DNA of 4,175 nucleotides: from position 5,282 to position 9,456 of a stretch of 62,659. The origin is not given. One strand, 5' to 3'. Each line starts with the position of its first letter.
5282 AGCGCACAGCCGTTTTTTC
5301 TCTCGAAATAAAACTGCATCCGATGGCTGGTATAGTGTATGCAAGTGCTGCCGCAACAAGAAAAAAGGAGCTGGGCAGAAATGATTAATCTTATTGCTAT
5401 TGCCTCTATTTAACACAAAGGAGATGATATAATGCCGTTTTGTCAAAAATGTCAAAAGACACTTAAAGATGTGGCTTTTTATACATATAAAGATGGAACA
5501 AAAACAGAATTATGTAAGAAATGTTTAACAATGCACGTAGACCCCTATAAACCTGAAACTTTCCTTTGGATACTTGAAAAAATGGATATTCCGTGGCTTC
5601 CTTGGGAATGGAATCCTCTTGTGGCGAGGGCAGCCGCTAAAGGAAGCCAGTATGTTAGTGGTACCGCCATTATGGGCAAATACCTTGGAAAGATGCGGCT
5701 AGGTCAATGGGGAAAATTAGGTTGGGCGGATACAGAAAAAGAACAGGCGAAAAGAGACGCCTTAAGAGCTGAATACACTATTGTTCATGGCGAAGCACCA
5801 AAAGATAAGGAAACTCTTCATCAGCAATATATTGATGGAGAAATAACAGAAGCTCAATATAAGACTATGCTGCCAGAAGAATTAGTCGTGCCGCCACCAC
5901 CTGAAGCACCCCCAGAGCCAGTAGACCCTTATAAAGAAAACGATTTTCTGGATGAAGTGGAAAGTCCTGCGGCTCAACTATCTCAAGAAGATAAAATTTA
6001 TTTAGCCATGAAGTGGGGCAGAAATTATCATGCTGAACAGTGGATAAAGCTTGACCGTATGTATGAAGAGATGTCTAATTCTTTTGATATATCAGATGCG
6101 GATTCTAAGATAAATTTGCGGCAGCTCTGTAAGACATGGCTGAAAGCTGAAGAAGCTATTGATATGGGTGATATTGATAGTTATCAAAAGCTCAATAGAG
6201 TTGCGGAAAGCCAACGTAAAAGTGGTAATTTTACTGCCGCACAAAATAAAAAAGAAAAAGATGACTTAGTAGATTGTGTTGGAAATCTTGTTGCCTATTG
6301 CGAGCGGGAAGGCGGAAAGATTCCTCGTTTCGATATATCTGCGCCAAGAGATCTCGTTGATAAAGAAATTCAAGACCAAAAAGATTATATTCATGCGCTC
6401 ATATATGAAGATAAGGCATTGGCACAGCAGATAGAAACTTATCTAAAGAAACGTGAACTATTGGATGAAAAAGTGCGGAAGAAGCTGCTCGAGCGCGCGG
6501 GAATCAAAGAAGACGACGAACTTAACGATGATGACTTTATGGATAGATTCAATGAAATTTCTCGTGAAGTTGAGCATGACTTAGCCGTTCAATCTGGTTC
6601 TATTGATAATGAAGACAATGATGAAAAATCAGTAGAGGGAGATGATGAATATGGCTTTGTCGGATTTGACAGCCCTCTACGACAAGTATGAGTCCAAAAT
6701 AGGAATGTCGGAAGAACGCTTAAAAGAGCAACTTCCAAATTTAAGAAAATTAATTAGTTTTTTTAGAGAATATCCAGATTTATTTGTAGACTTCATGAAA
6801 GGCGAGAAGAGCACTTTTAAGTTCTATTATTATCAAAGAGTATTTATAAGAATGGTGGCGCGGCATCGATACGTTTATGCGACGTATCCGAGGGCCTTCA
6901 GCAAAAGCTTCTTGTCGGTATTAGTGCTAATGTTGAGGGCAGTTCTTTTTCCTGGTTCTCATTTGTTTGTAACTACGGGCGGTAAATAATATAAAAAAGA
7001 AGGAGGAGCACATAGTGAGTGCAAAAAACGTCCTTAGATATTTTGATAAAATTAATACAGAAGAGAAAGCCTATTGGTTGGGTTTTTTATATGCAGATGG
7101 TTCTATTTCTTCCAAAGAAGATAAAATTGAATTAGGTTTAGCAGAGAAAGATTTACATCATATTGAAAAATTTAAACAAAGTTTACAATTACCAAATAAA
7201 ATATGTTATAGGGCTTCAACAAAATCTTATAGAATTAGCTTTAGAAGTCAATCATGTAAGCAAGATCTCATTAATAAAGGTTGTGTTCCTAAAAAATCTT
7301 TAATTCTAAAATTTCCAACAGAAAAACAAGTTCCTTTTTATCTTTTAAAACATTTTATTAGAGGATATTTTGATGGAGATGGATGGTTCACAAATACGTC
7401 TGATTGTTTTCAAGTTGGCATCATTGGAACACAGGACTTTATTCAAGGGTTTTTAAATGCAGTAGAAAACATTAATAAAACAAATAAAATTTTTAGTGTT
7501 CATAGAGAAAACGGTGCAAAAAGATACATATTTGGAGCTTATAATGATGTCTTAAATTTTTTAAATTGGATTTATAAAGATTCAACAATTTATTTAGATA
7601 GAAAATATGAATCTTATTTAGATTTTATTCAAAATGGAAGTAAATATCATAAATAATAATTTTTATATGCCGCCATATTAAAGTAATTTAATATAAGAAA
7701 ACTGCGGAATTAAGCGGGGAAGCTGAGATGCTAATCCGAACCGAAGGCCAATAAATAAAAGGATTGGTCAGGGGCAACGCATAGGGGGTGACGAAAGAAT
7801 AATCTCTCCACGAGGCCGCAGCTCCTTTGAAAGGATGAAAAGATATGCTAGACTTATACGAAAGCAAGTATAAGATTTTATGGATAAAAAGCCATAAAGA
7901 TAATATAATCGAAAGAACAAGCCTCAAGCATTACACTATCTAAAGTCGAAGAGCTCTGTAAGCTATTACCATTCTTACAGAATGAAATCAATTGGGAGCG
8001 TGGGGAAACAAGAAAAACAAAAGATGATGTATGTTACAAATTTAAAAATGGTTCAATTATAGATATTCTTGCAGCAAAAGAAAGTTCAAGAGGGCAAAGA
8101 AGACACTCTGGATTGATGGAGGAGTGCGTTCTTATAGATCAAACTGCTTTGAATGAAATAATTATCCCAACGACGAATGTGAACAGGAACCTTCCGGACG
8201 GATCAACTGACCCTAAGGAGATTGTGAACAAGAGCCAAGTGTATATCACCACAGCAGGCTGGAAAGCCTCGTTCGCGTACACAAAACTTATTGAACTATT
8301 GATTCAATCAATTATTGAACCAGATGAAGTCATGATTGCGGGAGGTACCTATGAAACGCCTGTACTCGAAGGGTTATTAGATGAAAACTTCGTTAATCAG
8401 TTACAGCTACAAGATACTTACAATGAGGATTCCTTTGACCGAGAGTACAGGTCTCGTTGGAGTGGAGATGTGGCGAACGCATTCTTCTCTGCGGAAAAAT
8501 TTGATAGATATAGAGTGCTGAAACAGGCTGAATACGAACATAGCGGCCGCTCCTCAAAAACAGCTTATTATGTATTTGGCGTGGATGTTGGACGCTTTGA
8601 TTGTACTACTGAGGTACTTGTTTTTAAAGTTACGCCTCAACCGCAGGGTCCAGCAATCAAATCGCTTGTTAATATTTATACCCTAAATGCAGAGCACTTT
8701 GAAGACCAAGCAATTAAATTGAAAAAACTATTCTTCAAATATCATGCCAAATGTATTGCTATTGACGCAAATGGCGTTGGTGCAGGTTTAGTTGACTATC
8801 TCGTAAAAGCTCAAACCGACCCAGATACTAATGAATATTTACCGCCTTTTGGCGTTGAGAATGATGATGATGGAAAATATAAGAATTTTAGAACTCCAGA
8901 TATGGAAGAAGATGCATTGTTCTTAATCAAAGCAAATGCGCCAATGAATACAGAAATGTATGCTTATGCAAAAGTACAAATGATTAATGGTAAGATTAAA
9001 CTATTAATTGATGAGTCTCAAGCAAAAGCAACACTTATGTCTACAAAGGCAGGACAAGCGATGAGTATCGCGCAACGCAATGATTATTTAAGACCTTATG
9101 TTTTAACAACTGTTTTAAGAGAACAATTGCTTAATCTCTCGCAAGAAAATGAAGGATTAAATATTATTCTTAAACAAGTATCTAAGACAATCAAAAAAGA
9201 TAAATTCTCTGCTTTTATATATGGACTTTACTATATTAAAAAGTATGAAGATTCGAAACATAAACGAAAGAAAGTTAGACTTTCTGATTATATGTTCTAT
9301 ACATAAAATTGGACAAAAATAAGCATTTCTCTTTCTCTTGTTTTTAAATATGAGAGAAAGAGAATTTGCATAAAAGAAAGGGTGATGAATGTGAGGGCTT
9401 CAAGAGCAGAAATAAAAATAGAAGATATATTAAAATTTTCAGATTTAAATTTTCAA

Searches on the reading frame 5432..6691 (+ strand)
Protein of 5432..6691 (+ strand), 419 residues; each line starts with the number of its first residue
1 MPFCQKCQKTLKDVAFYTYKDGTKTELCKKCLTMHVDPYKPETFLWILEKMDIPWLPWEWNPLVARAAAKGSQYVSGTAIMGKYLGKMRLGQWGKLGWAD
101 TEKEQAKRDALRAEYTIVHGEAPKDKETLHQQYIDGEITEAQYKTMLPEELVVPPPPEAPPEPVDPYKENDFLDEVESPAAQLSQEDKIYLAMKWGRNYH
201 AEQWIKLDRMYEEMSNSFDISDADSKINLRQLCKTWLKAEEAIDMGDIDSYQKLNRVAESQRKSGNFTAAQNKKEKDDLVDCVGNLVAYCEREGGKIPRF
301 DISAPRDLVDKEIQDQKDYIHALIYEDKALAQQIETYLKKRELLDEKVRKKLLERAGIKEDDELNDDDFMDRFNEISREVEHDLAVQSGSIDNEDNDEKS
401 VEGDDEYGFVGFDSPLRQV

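Call 10: search_protein_families(library=phrogs, proteins=[window:5432-6691:+])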
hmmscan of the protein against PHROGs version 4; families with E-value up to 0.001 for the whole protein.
window:5432-6691:+ (419 aa): 1 family
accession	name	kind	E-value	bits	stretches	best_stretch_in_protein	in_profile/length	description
phrog_3314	-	unknown function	7.8e-37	128.3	1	4-324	9-264/286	-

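Call 11: search_protein_families(library=pfam, proteins=[window:5432-6691:+])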
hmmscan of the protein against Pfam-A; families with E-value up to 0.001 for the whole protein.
window:5432-6691:+ (419 aa): 0 families

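Call 52: search_dna_similar(query=window:5432-6691:+, collection=phages, mode=protein, max_rows=25, max_evalue=0.001)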
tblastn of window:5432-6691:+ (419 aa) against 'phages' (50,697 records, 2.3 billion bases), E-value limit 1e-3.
Records with a match: 17; places in all: 17; records where one place covers at least 80% of the query: 8.
Best place of each record, by identity: <60% 17.
By first word of the organism name: Enterococcus 7; Bacillus 4; Geobacillus 2; Bacteriophage 1; Phage 1; Alicyclobacillus 1; Clostridium 1.
By host as written in the record: - 4; Enterococcus faecium 4; Bacillus subtilis BEST7003 3; Enterococcus faecalis 2; Enterococcus faecium 374iF1 (22) 1; Alicyclobacillus acidoterrestris strain KKP 3133 1; Clostridium botulinum D str. 1873 1; Bacillus subtilis 1.
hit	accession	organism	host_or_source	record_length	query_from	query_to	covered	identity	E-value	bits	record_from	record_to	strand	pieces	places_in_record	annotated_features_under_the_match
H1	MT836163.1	Bacteriophage sp.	human fecal samples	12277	3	342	81%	48.6%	2e-108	356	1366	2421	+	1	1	record has no annotation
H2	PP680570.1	Enterococcus phage VRE9_4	Enterococcus faecium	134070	4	347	82%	30.1%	1e-38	154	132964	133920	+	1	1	hypothetical protein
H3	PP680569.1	Enterococcus phage VRE9_3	Enterococcus faecium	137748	4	347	82%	30.1%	1e-38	154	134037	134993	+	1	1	hypothetical protein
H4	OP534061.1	Enterococcus phage H1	Enterococcus faecium 374iF1 (22)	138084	4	347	82%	30.1%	1e-38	154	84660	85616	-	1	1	hypothetical protein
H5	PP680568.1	Enterococcus phage VRE9_2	Enterococcus faecium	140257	4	347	82%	30.1%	1e-38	154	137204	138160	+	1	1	hypothetical protein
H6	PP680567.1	Enterococcus phage VRE9_1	Enterococcus faecium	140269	4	347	82%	30.1%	1e-38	154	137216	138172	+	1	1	hypothetical protein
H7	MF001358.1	Enterococcus phage EF1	Enterococcus faecalis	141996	4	347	82%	30.1%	1e-38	154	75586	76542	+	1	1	hypothetical protein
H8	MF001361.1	Enterococcus phage EF5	Enterococcus faecalis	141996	4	347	82%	30.1%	1e-38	154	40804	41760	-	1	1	hypothetical protein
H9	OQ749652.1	Phage Phass-1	human gut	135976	3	335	79%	29.1%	4e-33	137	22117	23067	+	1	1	hypothetical protein (x3)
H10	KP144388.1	Geobacillus virus E3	failed fermentation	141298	194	342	36%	32.5%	1e-15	85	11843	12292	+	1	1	hypothetical protein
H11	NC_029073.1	Geobacillus virus E3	failed fermentation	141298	194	342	36%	32.5%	1e-15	85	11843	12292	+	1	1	hypothetical protein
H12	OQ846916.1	Alicyclobacillus phage KKP_3916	Alicyclobacillus acidoterrestris strain ...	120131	195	340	35%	25.8%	1e-8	63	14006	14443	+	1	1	hypothetical protein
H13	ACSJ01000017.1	Clostridium phage D-1873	Clostridium botulinum D str. 1873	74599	194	300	26%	29.9%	3e-5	52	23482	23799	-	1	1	hypothetical protein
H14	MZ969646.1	Bacillus phage BUCT082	Bacillus subtilis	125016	3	114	27%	28.0%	9e-4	48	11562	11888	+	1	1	hypothetical protein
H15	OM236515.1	Bacillus phage SPR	Bacillus subtilis BEST7003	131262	3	114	27%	28.0%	9e-4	48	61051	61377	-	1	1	hypothetical protein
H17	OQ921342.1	Bacillus phage SPbetaL2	Bacillus subtilis BEST7003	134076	3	114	27%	28.0%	9e-4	48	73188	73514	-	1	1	hypothetical protein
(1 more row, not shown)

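Call 53: get_annotated_region(hit=H9, flank=9000)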
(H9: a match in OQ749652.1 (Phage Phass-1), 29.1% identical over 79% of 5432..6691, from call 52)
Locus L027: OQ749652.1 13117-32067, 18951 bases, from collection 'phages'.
description: Phage Phass-1, complete genome.
organism: Phage Phass-1 (NCBI taxid 3043662)
taxonomy: Viruses; Duplodnaviria; Heunggongvirae; Uroviricota; Caudoviricetes; Caudoviricetes code 15 clade
host: -; source: human gut; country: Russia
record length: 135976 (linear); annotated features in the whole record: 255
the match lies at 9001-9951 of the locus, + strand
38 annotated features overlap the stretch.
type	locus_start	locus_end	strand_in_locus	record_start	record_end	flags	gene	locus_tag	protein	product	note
CDS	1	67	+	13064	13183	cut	-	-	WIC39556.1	hypothetical protein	-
CDS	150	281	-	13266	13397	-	-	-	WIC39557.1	hypothetical protein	-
CDS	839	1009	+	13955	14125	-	-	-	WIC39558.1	hypothetical protein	-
CDS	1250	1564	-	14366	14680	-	-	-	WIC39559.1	hypothetical protein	-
CDS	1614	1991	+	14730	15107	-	-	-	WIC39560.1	hypothetical protein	-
CDS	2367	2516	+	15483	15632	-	-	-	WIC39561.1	hypothetical protein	-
CDS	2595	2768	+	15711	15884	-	-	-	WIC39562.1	hypothetical protein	-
CDS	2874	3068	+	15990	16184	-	-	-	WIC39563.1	hypothetical protein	-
CDS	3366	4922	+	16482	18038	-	-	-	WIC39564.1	hypothetical protein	-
CDS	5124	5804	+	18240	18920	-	-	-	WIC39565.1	hypothetical protein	-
CDS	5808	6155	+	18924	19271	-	-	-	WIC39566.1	hypothetical protein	-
CDS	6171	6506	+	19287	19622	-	-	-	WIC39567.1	hypothetical protein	-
CDS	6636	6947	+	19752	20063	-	-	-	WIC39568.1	hypothetical protein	-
CDS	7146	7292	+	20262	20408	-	-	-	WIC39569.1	hypothetical protein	-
CDS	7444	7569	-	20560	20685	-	-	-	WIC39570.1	hypothetical protein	-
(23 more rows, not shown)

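Call 54: get_annotated_region(hit=H7, flank=9000)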
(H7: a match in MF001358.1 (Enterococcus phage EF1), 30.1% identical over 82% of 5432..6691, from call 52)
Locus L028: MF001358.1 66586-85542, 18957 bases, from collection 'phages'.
description: Enterococcus phage EF1, partial genome.
organism: Enterococcus phage EF1 (NCBI taxid 2025813)
taxonomy: Viruses; Duplodnaviria; Heunggongvirae; Uroviricota; Caudoviricetes
host: Enterococcus faecalis; source: -; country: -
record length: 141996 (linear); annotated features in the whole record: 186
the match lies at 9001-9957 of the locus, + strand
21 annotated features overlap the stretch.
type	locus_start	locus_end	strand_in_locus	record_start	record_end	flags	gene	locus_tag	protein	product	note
CDS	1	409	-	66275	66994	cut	-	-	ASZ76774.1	hypothetical protein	-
CDS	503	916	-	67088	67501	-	-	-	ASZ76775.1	hypothetical protein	-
CDS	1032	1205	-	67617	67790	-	-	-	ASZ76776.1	hypothetical protein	-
CDS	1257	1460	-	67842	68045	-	-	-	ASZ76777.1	hypothetical protein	-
CDS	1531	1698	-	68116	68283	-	-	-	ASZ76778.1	hypothetical protein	-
CDS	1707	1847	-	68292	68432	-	-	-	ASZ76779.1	hypothetical protein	-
CDS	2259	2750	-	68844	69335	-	-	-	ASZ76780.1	hypothetical protein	-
CDS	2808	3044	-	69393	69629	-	-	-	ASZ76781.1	hypothetical protein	-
CDS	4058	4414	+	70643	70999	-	-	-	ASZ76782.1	hypothetical protein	-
CDS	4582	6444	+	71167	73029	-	-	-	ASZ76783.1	hypothetical protein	-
CDS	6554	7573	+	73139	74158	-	-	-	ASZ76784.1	hypothetical protein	-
CDS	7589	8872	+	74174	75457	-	-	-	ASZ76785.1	hypothetical protein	-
CDS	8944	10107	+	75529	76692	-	-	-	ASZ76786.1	hypothetical protein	-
CDS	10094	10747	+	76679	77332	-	-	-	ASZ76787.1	hypothetical protein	-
CDS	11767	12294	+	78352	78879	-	-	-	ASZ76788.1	HNH homing endonuclease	HNH homing endonuclease # Phage intron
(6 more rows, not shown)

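Call 66: get_annotated_region(hit=H17, flank=12000)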
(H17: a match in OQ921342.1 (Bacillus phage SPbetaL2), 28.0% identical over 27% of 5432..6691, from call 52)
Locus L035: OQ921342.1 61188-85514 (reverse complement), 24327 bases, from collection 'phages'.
description: Bacillus phage SPbetaL2, complete genome.
organism: Bacillus phage SPbetaL2 (NCBI taxid 3053436)
taxonomy: Viruses; Duplodnaviria; Heunggongvirae; Uroviricota; Caudoviricetes; Spbetavirus
host: Bacillus subtilis BEST7003; source: soil; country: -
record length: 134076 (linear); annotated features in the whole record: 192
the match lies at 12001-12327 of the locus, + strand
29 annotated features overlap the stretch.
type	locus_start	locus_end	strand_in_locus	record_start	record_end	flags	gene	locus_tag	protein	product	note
CDS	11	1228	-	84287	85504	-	-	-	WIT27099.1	hypothetical protein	112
CDS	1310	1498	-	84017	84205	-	-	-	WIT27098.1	hypothetical protein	111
CDS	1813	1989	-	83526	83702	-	-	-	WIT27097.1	hypothetical protein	110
CDS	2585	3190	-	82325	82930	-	-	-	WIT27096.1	hypothetical protein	109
CDS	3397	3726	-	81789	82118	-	-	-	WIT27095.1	hypothetical protein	108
CDS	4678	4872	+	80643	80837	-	-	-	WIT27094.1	hypothetical protein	107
CDS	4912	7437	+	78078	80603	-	-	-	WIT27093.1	hypothetical protein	106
CDS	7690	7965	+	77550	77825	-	-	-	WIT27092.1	hypothetical protein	105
CDS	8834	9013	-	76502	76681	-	-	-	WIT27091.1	hypothetical protein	104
CDS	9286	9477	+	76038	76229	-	-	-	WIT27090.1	hypothetical protein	103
CDS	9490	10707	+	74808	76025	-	-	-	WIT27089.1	hypothetical protein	102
CDS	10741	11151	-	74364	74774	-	-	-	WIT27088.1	hypothetical protein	101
CDS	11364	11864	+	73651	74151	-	-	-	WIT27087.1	hypothetical protein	100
CDS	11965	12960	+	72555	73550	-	-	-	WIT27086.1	hypothetical protein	99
CDS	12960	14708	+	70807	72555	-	-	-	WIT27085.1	hypothetical protein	98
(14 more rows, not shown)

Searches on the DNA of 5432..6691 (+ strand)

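Call 68: search_dna_similar(query=L035:4000-4500:+, collection=phages, mode=near, max_rows=40)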
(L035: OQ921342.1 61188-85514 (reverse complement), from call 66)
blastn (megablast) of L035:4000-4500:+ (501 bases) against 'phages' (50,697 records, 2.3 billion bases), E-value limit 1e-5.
Records with a match: 25; places in all: 25; records where one place covers at least 80% of the query: 23.
Best place of each record, by identity: >=99% 1; 90-95% 12; 80-90% 4; 60-80% 8.
By first word of the organism name: Bacillus 25.
By host as written in the record: Bacillus subtilis BEST7003 9; Bacillus subtilis subsp. subtilis str. 168 6; Bacillus subtilis 5; Bacillus subtilis Delta6 3; - 1; Bacillus subtilis str. 168 1.
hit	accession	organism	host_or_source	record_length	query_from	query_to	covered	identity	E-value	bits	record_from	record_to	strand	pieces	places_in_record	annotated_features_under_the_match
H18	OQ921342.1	Bacillus phage SPbetaL2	Bacillus subtilis BEST7003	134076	1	501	100%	100.0%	0e+0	926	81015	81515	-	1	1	none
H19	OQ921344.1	Bacillus phage SPbetaL4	Bacillus subtilis BEST7003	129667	1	499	100%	94.8%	0e+0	778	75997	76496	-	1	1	none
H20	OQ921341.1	Bacillus phage SPbetaL1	Bacillus subtilis BEST7003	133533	3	501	100%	94.4%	0e+0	767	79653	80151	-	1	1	none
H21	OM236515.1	Bacillus phage SPR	Bacillus subtilis BEST7003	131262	3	499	99%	94.8%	0e+0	774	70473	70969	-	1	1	none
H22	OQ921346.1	Bacillus phage SPbetaL6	Bacillus subtilis BEST7003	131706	3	499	99%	94.5%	5e-153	952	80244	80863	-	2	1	none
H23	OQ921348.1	Bacillus phage SPbetaL8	Bacillus subtilis BEST7003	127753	3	499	99%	94.4%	0e+0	763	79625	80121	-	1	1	none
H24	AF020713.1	Bacillus phage SPBc2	-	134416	1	499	100%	93.8%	0e+0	750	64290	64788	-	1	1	none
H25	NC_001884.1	Bacillus phage SPBc2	Bacillus subtilis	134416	1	499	100%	93.8%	0e+0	750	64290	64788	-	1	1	none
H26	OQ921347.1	Bacillus phage SPbetaL7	Bacillus subtilis BEST7003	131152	3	499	99%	94.0%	0e+0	754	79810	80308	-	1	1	none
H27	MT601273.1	Bacillus phage vB_BsuS-Goe12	Bacillus subtilis Delta6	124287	3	499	99%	93.6%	0e+0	741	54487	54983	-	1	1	none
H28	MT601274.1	Bacillus phage vB_BsuS-Goe13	Bacillus subtilis Delta6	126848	3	499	99%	93.6%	0e+0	741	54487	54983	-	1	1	none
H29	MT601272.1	Bacillus phage vB_BsuS-Goe11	Bacillus subtilis Delta6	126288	3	501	100%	92.4%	0e+0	712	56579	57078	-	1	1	none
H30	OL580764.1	Bacillus phage vB_BsuS-Goe14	Bacillus subtilis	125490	3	501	100%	92.2%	0e+0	706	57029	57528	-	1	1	none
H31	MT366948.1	Bacillus phage Hyb3phi3Ts-SPbeta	Bacillus subtilis subsp. subtilis str. ...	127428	24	499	95%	86.3%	1e-143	514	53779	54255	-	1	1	none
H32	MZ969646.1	Bacillus phage BUCT082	Bacillus subtilis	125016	8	498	98%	82.7%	1e-118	431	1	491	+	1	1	hypothetical protein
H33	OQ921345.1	Bacillus phage SPbetaL5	Bacillus subtilis BEST7003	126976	3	498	99%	81.0%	9e-106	388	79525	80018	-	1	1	none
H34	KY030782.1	Bacillus phage phi3T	Bacillus subtilis str. 168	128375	24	498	95%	78.7%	3e-81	307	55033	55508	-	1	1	none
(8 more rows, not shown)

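Call 75: get_annotated_region(hit=H34, flank=1500)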
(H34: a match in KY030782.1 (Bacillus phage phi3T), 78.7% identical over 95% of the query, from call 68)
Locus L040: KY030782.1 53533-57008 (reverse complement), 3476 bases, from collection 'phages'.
description: Bacillus phage phi3T, complete genome.
organism: Bacillus phage phi3T (NCBI taxid 10736)
taxonomy: Viruses; Duplodnaviria; Heunggongvirae; Uroviricota; Caudoviricetes; Spbetavirus
host: Bacillus subtilis str. 168; source: -; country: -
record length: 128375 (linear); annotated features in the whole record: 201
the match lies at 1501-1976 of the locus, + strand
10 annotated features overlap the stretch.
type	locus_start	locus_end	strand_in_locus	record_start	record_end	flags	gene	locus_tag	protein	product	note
CDS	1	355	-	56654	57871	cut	-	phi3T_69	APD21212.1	hypothetical protein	phi3T_69; similar to SPbeta: NP_046621.1_69|yonV|hypothetical_protein, eval 2E-140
CDS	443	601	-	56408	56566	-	-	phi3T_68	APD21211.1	hypothetical protein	phi3T_68; similar to SPbeta: NP_046620.1_68|yonU|hypothetical_protein, eval 3E-27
CDS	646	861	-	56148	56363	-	-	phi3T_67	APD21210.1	hypothetical protein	phi3T_67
CDS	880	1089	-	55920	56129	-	-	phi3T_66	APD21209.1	hypothetical protein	phi3T_66; similar to SPbeta: NP_046619.1_67|yonT|hypothetical_protein, eval 1E-15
CDS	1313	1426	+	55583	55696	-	-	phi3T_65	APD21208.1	hypothetical protein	phi3T_65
CDS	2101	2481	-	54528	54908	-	-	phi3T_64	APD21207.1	hypothetical protein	phi3T_64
CDS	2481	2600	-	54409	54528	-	-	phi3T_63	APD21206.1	hypothetical protein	phi3T_63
CDS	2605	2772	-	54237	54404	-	-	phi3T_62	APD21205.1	hypothetical protein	phi3T_62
CDS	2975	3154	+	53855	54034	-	-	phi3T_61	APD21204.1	hypothetical protein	phi3T_61; similar to SPbeta: NP_046616.1_64|yonP|hypothetical_protein, eval 2E-23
CDS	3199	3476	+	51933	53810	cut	-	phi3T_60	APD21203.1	hypothetical protein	phi3T_60; similar to SPbeta: NP_046615.1_63|yonO|hypothetical_protein, eval 0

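Call 76: get_annotated_region(hit=H29, flank=1500)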
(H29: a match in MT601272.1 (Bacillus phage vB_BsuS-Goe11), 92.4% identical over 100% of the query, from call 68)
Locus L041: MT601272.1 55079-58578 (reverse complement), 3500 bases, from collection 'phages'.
description: Bacillus phage vB_BsuS-Goe11, complete genome.
organism: Bacillus phage vB_BsuS-Goe11 (NCBI taxid 2586959)
taxonomy: Viruses; Duplodnaviria; Heunggongvirae; Uroviricota; Caudoviricetes; Spbetavirus
host: Bacillus subtilis Delta6; source: municipal sewage; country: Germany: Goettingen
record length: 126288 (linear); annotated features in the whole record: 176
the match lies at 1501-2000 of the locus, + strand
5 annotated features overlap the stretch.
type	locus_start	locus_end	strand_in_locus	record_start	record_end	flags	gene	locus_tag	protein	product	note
CDS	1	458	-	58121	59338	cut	hypothetical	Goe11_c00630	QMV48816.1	hypothetical protein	-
CDS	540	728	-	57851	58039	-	hypothetical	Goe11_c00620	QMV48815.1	hypothetical protein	-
CDS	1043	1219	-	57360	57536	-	hypothetical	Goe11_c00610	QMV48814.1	hypothetical protein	-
CDS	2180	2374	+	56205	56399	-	hypothetical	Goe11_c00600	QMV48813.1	hypothetical protein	-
CDS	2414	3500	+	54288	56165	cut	yonO_1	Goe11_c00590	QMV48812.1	DNA-directed RNA polymerase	DNA-directed RNA polymerase YonO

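Call 77: get_annotated_region(hit=H33, flank=1500)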
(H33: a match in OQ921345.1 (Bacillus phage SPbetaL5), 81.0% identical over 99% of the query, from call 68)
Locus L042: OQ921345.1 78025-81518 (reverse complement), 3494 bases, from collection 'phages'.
description: Bacillus phage SPbetaL5, complete genome.
organism: Bacillus phage SPbetaL5 (NCBI taxid 3053439)
taxonomy: Viruses; Duplodnaviria; Heunggongvirae; Uroviricota; Caudoviricetes; Spbetavirus
host: Bacillus subtilis BEST7003; source: soil; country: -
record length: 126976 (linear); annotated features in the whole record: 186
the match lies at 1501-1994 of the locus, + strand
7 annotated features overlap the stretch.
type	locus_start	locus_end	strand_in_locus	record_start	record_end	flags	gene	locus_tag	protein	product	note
CDS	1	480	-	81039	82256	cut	-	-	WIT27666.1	hypothetical protein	113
CDS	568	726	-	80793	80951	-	-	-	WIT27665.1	hypothetical protein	112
CDS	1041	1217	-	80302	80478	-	-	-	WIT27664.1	hypothetical protein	111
CDS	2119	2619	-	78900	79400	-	-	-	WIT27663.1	hypothetical protein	110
CDS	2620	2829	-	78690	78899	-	-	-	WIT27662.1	hypothetical protein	109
CDS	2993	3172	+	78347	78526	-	-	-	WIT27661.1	hypothetical protein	108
CDS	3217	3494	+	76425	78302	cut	-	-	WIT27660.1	hypothetical protein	107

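Call 78: get_annotated_region(hit=H24, flank=1500)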
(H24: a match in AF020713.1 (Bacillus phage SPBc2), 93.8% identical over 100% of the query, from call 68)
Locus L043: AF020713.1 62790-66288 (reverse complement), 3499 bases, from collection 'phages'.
description: Bacillus phage SPBc2, complete genome.
organism: Bacillus phage SPBc2 (NCBI taxid 2932878)
taxonomy: Viruses; Duplodnaviria; Heunggongvirae; Uroviricota; Caudoviricetes; Spbetavirus; Spbetavirus SPbeta
host: -; source: -; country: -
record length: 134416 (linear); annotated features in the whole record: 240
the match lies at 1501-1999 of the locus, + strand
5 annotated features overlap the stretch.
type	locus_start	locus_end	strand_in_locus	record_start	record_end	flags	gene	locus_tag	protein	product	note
stem_loop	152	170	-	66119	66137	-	-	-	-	-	-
CDS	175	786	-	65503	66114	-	yonS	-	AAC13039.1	hypothetical protein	-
CDS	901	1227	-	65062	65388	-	yonR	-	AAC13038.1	putative SPbeta phage repressor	-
CDS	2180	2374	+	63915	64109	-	yonP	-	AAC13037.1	hypothetical protein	-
CDS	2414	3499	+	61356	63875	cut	yonO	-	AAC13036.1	hypothetical protein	-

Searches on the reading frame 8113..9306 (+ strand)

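Call 10: search_protein_families(library=phrogs, proteins=[window:8113-9306:+])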
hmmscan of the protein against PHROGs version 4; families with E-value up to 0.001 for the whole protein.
window:8113-9306:+ (397 aa): 4 families
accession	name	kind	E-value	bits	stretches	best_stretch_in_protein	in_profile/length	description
phrog_24618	-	unknown function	1.9e-49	169.4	1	171-395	2-228/230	-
phrog_26582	-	unknown function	5.8e-17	63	1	79-384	25-345/363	-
phrog_2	-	head and packaging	5.8e-12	46.2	1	54-300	407-573/807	terminase large subunit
phrog_5909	-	head and packaging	2e-09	38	1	97-233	49-185/285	terminase large subunit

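Call 11: search_protein_families(library=pfam, proteins=[window:8113-9306:+])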
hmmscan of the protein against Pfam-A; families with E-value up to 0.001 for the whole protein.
window:8113-9306:+ (397 aa): 0 families
